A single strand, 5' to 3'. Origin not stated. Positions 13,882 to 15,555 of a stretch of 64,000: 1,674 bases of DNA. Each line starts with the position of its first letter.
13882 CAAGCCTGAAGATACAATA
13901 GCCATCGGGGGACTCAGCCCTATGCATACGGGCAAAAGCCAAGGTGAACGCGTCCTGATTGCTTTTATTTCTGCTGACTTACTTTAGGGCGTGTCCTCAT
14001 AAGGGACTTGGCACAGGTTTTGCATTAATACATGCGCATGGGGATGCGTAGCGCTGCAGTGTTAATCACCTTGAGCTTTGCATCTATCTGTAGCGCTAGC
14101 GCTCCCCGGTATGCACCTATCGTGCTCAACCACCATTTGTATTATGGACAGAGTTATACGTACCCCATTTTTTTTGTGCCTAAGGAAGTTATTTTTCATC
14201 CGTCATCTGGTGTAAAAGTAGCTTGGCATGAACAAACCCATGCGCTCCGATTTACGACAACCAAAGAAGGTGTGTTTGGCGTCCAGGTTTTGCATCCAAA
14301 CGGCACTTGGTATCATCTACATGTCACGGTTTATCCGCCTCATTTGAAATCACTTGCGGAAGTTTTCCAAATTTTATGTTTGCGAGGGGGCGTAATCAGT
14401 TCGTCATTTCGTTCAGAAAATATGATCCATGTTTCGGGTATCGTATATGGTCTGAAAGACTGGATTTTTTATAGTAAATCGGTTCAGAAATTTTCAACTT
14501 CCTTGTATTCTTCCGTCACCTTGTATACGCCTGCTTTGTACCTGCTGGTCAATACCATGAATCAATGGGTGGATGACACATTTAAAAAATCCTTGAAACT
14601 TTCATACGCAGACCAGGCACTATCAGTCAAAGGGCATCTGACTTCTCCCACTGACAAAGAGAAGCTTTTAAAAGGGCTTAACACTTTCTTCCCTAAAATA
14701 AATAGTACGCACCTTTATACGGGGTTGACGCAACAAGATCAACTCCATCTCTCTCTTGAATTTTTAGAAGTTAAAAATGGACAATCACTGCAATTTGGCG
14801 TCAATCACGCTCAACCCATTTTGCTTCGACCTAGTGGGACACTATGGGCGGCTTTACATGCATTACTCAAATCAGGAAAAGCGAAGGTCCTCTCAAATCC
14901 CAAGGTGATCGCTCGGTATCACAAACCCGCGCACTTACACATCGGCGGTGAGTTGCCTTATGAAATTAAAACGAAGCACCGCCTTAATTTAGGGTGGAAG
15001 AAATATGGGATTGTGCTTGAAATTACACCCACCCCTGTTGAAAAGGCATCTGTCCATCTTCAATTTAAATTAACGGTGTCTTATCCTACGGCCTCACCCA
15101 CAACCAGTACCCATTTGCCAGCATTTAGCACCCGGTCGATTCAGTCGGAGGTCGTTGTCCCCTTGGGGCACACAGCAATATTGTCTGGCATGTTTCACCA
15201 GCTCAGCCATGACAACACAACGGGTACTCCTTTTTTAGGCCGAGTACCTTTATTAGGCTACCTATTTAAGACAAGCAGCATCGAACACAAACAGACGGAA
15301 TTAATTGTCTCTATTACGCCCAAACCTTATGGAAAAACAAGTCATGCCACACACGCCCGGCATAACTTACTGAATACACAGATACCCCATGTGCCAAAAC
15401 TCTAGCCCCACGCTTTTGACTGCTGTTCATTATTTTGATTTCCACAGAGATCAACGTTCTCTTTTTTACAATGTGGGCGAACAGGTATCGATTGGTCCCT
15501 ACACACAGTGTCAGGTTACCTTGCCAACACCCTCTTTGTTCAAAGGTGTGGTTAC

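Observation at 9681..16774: Chimeric envelope machine: PilMNOP(Q) module plus a second, Cpa-type secretin and a CpaF/TadA ATPase, with no pilin, platform or peptidase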

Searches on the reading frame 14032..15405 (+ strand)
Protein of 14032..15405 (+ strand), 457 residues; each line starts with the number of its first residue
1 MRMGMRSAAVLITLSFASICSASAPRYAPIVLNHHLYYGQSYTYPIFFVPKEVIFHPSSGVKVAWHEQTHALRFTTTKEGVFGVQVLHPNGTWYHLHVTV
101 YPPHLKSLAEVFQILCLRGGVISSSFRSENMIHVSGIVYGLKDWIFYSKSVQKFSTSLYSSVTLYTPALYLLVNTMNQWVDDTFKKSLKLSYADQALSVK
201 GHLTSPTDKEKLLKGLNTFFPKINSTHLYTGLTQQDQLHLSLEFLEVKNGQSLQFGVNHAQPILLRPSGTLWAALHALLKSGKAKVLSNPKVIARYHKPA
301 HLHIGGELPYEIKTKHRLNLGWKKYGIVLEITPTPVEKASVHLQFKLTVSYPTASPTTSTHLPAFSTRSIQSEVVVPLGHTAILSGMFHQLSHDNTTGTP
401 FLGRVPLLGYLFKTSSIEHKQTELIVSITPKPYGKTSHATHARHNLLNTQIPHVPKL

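Call 3: search_protein_families(library=pfam, proteins=[window:14032-15405:+], max_evalue=0.01)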
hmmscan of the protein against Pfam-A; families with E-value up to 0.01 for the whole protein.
window:14032-15405:+ (457 aa): 1 family
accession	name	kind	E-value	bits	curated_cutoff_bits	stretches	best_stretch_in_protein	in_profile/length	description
PF00263.26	Secretin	-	2.4e-33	115.6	27.5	1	278-431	2-166/169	Bacterial type II and III secretion system protein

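Call 4: search_protein_families(library=ncbifam, proteins=[window:14032-15405:+], max_evalue=0.01)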
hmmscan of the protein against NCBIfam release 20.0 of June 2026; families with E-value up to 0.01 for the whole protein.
window:14032-15405:+ (457 aa): 8 families
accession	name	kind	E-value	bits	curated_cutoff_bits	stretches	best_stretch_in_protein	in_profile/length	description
TIGR02515.1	IV_pilus_PilQ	subfamily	4.5e-30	105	284.35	1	264-431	254-425/428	type IV pilus secretin PilQ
TIGR02517.1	type_II_gspD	equivalog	4.2e-26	91.6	351.35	1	268-431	414-588/600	type II secretion system secretin GspD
TIGR02519.1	pilus_MshL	equivalog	6.3e-21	74.6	250.2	1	261-430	93-287/290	pilus (MSHA type) biogenesis protein MshL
NF010083.0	PRK13568.1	equivalog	2.4e-18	66.1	554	1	274-431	255-415/419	DNA uptake porin HofQ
TIGR02516.1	type_III_yscC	equivalog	4e-16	58.6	238.45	1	261-432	283-460/463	type III secretion system outer membrane ring subunit SctC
NF007851.2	PRK10560.1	exception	3.9e-15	55.6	598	1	275-431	248-407/412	DNA uptake porin HofQ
NF042912.1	Amuc_1098_fam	equivalog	9.7e-09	33.8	750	1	361-429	724-792/805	Amuc_1098 family type IV pilus outer membrane protein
NF011873.0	PRK15346.1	equivalog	2.2e-07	29.9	524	1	273-418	331-479/499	EscC/YscC/HrcC family type III secretion system outer membrane ring protein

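Call 9: find_homologous_proteins(query=window:14032-15405:+, max_evalue=0.001)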
Query window:14032-15405:+ (457 aa): 27 proteins with E <= 0.001 among 4815 candidates.
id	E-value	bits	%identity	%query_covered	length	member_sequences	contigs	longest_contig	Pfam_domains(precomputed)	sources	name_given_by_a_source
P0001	0.0e+0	1032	100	100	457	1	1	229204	PF00263.27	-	-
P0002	1.0e-123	432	46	95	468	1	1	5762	PF00263.27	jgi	-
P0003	6.4e-122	426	47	95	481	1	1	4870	PF00263.27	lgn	-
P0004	3.7e-15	74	33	34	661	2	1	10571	PF21305.3,PF03958.23,PF11741.14,PF00263.27,PF07660.20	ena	-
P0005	4.5e-12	64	32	35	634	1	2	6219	PF21305.3,PF03958.23,PF00263.27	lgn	-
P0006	5.1e-10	57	29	35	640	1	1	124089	PF21305.3,PF03958.23,PF00263.27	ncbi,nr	ncbi:MAG: hypothetical protein KIS67_18480 [Verrucomicrobiae bacterium]|nr:hypothetical protein [Ver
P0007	9.0e-9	53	29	35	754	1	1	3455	PF03958.23,PF00263.27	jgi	jgi:general secretion pathway protein D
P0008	2.9e-8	51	29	35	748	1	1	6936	PF03958.23,PF00263.27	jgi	jgi:general secretion pathway protein D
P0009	9.1e-8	49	27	40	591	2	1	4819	PF21305.3,PF03958.23,PF00263.27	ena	-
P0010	9.4e-8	49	29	35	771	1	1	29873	PF21305.3,PF03958.23,PF00263.27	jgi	jgi:general secretion pathway protein D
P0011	9.4e-8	49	29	35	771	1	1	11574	PF21305.3,PF03958.23,PF00263.27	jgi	jgi:general secretion pathway protein D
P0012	2.7e-7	48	28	35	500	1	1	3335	PF03958.23,PF00263.27,PF07660.20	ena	-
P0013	5.5e-7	47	26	38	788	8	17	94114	PF21305.3,PF03958.23,PF00263.27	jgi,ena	jgi:general secretion pathway protein D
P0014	1.0e-6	46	26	35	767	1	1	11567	PF03958.23,PF00263.27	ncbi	-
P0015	1.1e-6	46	28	38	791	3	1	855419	PF21305.3,PF03958.23,PF00263.27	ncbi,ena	-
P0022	2.0e-5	42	27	37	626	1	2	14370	PF13629.13,PF00263.27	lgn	-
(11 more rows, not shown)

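Call 10: find_encoding_contigs(protein=P0002, flank=10000)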
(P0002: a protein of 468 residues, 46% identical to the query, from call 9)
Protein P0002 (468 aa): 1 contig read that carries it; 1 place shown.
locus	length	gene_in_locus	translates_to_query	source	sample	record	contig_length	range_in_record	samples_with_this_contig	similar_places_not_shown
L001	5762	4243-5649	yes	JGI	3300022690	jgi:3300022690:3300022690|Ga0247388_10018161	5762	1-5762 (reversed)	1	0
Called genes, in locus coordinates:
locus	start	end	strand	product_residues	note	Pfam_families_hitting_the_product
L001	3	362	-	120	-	?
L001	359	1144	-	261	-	-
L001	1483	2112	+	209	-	-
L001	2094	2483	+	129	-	-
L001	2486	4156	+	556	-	PF03958:Secretin_N (faint), PF00263:Secretin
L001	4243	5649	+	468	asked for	PF00263:Secretin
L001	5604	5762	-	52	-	?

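Call 11: find_encoding_contigs(protein=P0003, flank=10000)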
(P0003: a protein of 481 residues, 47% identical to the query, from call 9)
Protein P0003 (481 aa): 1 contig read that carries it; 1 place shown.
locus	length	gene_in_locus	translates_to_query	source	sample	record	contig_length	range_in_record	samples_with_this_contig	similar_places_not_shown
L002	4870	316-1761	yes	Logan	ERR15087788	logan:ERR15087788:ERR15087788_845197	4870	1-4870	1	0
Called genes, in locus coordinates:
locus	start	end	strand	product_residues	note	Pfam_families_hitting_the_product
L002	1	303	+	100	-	?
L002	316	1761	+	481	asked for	PF00263:Secretin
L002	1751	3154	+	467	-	PF00437:T2SSE, PF06414:Zeta_toxin (weak)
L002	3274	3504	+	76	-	-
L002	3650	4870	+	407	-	?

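Call 40: search_solved_structures(query=A5, max_evalue=0.01)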
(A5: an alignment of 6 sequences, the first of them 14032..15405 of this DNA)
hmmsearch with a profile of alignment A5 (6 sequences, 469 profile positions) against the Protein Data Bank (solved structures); distinct sequences matched with E-value up to 0.01: 22.
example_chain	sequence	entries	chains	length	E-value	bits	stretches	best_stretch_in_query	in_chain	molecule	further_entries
5wq7_A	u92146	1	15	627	1e-23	87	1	285-445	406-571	Putative type II secretion system protein D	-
6i1x_A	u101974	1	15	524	1.2e-23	86.7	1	277-444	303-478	Type II secretion system protein D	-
8jvb_A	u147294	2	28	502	8.4e-22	80.7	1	285-450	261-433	Type II and III secretion system protein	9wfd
8odn_A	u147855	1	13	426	4.6e-21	78.2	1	281-444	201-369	RcpA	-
6w6m_A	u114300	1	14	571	3.4e-20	75.4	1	283-444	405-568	Type IV pilus secretin PilQ family protein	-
3jc8_Qa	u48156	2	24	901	4.4e-20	75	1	282-447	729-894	PilQ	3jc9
5wln_G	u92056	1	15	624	2.1e-19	72.8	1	279-444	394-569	Type II secretion system protein D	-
6i1y_A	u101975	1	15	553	1.7e-18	69.8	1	282-444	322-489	General secretion pathway protein GspD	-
9sh1_A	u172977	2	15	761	2.1e-18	69.4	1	269-450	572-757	Type IV pilus biogenesis and competence protein PilQ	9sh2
6ve2_A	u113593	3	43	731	2.6e-18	69.2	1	283-454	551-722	Fimbrial assembly protein PilQ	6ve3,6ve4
6hcg_A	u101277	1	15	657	4e-18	68.6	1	283-446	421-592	Type II secretion system protein D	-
4av2_A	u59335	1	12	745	4.8e-18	68.3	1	269-444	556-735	TYPE IV PILUS BIOGENESIS AND COMPETENCE PROTEIN PILQ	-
9x0w_A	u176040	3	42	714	6.6e-18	67.8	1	283-448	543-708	Fimbrial assembly protein PilQ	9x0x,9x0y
5w68_A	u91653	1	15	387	3.3e-16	62.2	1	282-445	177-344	Putative type II secretion protein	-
9k8v_A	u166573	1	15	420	5.8e-16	61.4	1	282-443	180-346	General secretion pathway protein D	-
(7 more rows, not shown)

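Call 48: search_protein_families(library=pfam, alignment_id=A5, max_evalue=10)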
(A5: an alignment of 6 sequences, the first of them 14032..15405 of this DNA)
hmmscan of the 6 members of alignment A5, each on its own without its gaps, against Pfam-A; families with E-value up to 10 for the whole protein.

A. member 1, window:14032-15405:+ (457 aa): 1 family
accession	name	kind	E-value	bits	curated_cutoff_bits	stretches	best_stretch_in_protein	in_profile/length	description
PF00263.26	Secretin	-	2.4e-33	115.6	27.5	1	278-431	2-166/169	Bacterial type II and III secretion system protein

B. families by the number of members that match (of 6 scanned): 10 families
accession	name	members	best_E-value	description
PF00263.26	Secretin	6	2.4e-36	Bacterial type II and III secretion system protein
PF16693.10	Yop-YscD_ppl_1st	4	2.8e-05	YscD/CdsD-like Bon-like domain 1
PF07238.19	PilZ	1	0.008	PilZ domain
PF04972.22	BON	1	0.0082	BON domain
PF21796.3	Cac1_C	1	0.059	Chromatin assembly factor 1 subunit Cac1, C-terminal domain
PF17335.7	IES5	1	0.065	Ino80 complex subunit 5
PF23863.2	CdsD_PD1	1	0.12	CdsD PD1 domain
PF23527.1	Microp_apicomplexa_14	1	0.22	Apicomplexa microprotein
PF11492.14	Dicistro_VP4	1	0.25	Cricket paralysis virus, VP4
PF24053.1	DUF7356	1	2.1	Domain of unknown function (DUF7356)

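Call 64: predict_structure(alignment_id=A7)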
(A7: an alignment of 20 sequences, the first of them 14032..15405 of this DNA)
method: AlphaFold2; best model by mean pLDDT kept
length: 457 residues; sequences in the alignment: 20
mean_pLDDT: 70.0   pTM: 0.44
mean pLDDT of the five models: 70.0, 69.9, 69.6, 65.6, 63.7
residues with pLDDT >= 90: 36; 70-90: 252; 50-70: 71; < 50: 98
segments of 3 or more residues with pLDDT < 50: 1-28, 225-269, 435-457
pLDDT, mean of each block of 10 residues (from residue 1): 42 38 44 85 88 76 90 89 89 87 90 88 80 85 90 82 78 86 81 62 79 83 47 26 29 28 38 71 81 86 85 75 85 85 86 60 73 82 68 57 60 61 80 54 40 40
secondary structure, 60 per line:
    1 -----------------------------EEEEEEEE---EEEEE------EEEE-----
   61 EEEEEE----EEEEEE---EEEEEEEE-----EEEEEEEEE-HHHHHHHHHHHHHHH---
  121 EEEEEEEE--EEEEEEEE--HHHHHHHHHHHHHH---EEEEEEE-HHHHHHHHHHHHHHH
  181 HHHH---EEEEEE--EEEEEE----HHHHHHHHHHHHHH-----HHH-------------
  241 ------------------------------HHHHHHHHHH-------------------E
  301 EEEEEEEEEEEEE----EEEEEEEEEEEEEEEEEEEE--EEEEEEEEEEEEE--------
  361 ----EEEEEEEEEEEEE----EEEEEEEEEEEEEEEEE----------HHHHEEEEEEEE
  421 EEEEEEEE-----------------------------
elements in order: E30-37 E41-45 E52-55 E61-66 E71-76 E80-87 E93-101 H103-117 E121-128 E131-138 H141-154 E158-164 H166-184 E188-193 E196-201 H206-219 H271-280 E300-313 E318-337 E340-352 E365-377 E382-398 H409-412 E413-428

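Call 70: fold_search(model_id=the predicted structure, library=pdb)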
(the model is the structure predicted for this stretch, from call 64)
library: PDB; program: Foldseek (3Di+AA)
matches with E <= 10: 563; with E <= 0.001: 35
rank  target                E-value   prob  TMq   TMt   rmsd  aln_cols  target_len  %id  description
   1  9wfd_A                1.4e-11  1.00  0.25  0.26  39.9       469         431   15  Cryo-EM structure of the Type II secretion system protein from Acidithiobacillus caldus (released 2025-11-19)
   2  8jvb_A                7.7e-08  1.00  0.23  0.28  40.2       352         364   18  Cryo-EM structure of the Type II secretion system protein from Acidithiobacillus caldus (released 2024-07-03)
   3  5wq7_A                1.5e-07  1.00  0.23  0.22  39.4       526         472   14  CryoEM structure of type II secretion system secretin GspD in E.coli K12 (released 2016-12-28)
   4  6hcg_A                1.7e-07  1.00  0.22  0.18   5.8       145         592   27  Klebsiella pneumoniae type II secretion system outer membrane complex. PulD, PulS and PulC HR domain. (released 2019-11-27)
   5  6i1x_A                1.7e-07  1.00  0.21  0.20   6.0       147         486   29  Aeromonas hydrophila ExeD (released 2019-04-10)
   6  5zdh_A                2.8e-07  1.00  0.22  0.20  33.1       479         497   13  CryoEM structure of ETEC Pilotin-Secretin AspS-GspD complex (released 2018-04-18)
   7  5w68_A                6.7e-07  1.00  0.19  0.24  29.4       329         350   17  Type II secretin from Enteropathogenic Escherichia coli - GspD (released 2017-11-15)
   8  8odn_A                9.9e-07  1.00  0.22  0.35   8.6       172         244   22  RcpA-TadD with C13 symmetry from the Pseudomonas aeruginosa Tight Adherence Secretion System (released 2023-09-27)
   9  9k8v_A                1.3e-06  1.00  0.21  0.25   5.9       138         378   25  Cryo-EM structure of the Type II secretion system protein from Vibrio cholerae (released 2025-10-29)
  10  6w6m_A                1.4e-06  1.00  0.23  0.25   6.3       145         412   26  Single particle cryoEM structure of V. cholerae Type IV competence pilus secretin PilQ (released 2020-10-14)
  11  5wq8_A                1.5e-06  1.00  0.21  0.20   5.7       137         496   26  CryoEM structure of type II secretion system secretin GspD in Vibrio cholerae (released 2016-12-28)
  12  5tcq_A                3.6e-06  1.00  0.23  0.28   7.0       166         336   20  Near-atomic resolution cryo-EM structure of the Salmonella SPI-1 type III secretion injectisome secretin InvG (released 2016-12-21)
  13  5tcr_A                3.6e-06  1.00  0.23  0.22   7.0       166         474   20  Atomic model of the Salmonella SPI-1 type III secretion injectisome basal body proteins InvG, PrgH, and PrgK (released 2016-12-21)
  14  6pee_A                4.7e-06  1.00  0.19  0.23   8.1       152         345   17  InvG secretin domain beta-barrel from Salmonella SPI-1 injectisome NC-base (released 2019-10-23)
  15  6q14_A                4.7e-06  1.00  0.19  0.18   8.1       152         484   17  Structure of the Salmonella SPI-1 injectisome NC-base (released 2019-10-23)
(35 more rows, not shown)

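Call 74: search_solved_structures(query=window:14032-15405:+, max_evalue=0.001, show_alignments=3)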
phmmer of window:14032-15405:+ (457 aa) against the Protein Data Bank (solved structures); distinct sequences matched with E-value up to 0.001: 22.
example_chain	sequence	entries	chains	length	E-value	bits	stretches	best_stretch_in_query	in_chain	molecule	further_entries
6w6m_A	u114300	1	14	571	1.5e-16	63.5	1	228-431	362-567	Type IV pilus secretin PilQ family protein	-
9sh1_A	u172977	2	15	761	1e-15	60.7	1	266-441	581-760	Type IV pilus biogenesis and competence protein PilQ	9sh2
6ve2_A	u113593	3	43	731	1.5e-15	60.2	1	274-437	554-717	Fimbrial assembly protein PilQ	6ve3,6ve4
5wq7_A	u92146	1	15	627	2.3e-15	59.5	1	273-430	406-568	Putative type II secretion system protein D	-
9x0w_A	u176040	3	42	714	2.7e-15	59.3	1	274-432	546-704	Fimbrial assembly protein PilQ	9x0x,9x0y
4av2_A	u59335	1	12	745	3.1e-15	59.2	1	266-437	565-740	TYPE IV PILUS BIOGENESIS AND COMPETENCE PROTEIN PILQ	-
3jc8_Qa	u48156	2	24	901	4.8e-15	58.5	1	275-435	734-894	PilQ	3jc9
8jvb_A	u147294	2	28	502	5.7e-15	58.3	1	274-434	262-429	Type II and III secretion system protein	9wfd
6i1x_A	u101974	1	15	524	1.1e-14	57.3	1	272-430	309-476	Type II secretion system protein D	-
8odn_A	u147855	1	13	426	1.8e-14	56.6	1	264-431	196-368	RcpA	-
6hcg_A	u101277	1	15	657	1.1e-10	44.1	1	272-430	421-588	Type II secretion system protein D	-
6i1y_A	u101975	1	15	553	4.1e-09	39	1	256-431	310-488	General secretion pathway protein GspD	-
5wln_G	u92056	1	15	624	5.6e-09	38.5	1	270-431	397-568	Type II secretion system protein D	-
5w68_A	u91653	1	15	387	8.6e-09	37.9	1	272-431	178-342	Putative type II secretion protein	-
9k8v_A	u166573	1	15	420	1.8e-08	36.8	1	271-431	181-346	General secretion pathway protein D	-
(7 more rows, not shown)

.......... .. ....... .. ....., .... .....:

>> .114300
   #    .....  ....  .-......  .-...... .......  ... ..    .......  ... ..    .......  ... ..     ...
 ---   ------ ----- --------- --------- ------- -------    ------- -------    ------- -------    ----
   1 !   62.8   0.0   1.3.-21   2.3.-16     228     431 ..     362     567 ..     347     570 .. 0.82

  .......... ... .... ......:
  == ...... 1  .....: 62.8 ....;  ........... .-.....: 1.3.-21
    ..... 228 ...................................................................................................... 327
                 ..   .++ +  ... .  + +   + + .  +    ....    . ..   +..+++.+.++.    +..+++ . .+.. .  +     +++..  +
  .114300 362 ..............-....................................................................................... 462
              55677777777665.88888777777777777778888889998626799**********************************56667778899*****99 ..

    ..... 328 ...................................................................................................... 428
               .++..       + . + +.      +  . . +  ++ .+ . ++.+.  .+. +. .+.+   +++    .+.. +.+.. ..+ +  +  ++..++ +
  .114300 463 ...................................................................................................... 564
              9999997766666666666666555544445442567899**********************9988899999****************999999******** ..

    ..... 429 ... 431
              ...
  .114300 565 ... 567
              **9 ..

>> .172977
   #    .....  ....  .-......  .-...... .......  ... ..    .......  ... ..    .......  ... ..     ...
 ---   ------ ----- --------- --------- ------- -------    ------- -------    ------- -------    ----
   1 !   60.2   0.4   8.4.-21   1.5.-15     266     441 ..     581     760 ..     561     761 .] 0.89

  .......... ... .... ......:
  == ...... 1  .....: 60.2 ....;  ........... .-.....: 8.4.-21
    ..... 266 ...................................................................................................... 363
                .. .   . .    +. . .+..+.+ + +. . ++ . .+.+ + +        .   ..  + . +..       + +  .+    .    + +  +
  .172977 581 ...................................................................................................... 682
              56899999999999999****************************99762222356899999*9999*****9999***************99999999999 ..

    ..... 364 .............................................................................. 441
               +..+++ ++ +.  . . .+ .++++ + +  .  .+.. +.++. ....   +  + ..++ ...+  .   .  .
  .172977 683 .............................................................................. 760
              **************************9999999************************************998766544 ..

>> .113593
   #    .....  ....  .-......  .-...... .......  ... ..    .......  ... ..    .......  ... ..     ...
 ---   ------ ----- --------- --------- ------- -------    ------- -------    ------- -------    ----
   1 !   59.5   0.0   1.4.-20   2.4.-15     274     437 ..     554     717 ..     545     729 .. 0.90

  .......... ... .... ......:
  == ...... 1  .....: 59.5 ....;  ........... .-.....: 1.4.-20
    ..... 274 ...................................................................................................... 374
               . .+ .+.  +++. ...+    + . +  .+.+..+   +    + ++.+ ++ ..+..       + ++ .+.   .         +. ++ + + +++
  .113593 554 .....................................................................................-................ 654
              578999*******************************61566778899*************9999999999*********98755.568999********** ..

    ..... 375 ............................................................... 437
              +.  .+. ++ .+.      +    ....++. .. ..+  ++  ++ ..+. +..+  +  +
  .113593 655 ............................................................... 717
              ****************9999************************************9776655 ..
